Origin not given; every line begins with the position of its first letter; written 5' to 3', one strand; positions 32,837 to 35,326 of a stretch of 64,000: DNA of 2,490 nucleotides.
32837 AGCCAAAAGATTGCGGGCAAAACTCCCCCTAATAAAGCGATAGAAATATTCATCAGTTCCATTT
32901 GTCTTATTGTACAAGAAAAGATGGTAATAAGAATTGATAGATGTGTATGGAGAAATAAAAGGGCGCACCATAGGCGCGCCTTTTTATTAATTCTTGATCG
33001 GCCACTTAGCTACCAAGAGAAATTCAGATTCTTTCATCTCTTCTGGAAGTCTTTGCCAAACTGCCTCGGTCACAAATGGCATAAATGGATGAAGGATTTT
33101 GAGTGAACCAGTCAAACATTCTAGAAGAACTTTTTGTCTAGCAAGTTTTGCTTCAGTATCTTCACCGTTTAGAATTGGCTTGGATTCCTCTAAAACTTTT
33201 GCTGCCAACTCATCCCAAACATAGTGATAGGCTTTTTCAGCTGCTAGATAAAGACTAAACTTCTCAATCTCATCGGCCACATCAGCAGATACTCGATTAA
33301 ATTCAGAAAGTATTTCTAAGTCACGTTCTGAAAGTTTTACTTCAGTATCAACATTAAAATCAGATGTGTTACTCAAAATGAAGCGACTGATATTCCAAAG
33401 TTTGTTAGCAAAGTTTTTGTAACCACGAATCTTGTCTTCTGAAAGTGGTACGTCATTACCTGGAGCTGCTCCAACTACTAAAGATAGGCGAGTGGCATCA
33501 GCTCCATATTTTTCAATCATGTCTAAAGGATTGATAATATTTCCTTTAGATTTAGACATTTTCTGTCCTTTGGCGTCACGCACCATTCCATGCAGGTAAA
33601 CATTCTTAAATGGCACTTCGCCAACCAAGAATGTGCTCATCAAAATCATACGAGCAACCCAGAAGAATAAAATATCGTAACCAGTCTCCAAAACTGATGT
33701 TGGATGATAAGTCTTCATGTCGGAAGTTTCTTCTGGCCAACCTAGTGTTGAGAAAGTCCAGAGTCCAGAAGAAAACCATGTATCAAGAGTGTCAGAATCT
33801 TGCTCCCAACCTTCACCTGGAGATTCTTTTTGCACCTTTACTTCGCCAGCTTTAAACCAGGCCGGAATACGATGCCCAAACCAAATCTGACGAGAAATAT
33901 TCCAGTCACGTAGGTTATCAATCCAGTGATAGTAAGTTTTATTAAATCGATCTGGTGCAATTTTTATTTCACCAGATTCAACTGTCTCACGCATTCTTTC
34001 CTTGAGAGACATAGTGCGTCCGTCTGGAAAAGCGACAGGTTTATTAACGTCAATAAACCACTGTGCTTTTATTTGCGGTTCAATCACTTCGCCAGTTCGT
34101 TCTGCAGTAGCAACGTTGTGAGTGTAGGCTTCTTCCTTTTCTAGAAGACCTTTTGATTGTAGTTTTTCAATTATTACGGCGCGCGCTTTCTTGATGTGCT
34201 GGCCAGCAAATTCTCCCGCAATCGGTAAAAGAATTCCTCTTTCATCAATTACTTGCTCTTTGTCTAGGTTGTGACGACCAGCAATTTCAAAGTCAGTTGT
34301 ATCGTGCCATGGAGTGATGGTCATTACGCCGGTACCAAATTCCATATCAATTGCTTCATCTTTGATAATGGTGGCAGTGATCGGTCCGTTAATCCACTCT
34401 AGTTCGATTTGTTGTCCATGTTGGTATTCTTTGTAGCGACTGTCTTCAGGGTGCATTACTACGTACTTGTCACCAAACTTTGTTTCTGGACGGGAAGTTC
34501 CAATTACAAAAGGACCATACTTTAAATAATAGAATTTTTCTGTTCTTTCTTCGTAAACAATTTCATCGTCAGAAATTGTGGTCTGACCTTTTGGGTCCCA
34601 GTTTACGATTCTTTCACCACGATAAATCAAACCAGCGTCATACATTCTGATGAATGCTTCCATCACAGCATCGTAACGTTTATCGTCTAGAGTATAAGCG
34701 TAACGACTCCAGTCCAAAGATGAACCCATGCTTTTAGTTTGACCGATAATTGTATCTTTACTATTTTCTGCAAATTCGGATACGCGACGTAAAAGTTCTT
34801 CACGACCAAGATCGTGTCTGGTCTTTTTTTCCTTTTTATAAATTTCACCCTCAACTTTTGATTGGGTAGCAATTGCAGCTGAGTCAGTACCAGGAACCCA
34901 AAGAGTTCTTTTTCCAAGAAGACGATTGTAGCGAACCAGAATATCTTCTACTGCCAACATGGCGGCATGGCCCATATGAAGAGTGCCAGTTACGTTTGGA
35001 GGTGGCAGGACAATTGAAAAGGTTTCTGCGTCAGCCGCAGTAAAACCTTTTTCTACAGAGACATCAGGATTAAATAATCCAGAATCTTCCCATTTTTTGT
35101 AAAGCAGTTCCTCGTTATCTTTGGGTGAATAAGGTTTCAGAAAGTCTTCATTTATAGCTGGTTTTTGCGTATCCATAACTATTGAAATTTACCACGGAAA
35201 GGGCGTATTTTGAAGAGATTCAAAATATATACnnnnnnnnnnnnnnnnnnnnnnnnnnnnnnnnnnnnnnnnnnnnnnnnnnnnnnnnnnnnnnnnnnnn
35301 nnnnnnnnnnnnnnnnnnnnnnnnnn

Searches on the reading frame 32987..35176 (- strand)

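Call 7: search_protein_families(library=pfam, proteins=[window:32987-35176:-], max_evalue=0.001)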
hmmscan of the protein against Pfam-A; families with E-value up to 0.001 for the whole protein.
window:32987-35176:- (729 aa): 5 families
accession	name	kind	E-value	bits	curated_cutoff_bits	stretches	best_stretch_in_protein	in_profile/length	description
PF00133.28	tRNA-synt_1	-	2.7e-126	422.1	22.7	2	25-449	2-257/414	tRNA synthetases class I (I, L, M and V)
PF08264.19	Anticodon_1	-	1.7e-25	90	25.1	1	619-727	1-106/148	Anticodon-binding domain of tRNA ligase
PF09334.17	tRNA-synt_1g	-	4.3e-19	69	20.1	2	60-206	8-135/391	tRNA synthetases class I (M)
PF01406.26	tRNA-synt_1e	-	1.6e-06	28.2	27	1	473-567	185-281/301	tRNA synthetases class I (C) catalytic domain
PF13603.12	tRNA-synt_1_2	-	8.2e-05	22.6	25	0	276-313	106-143/185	Leucyl-tRNA synthetase, editing domain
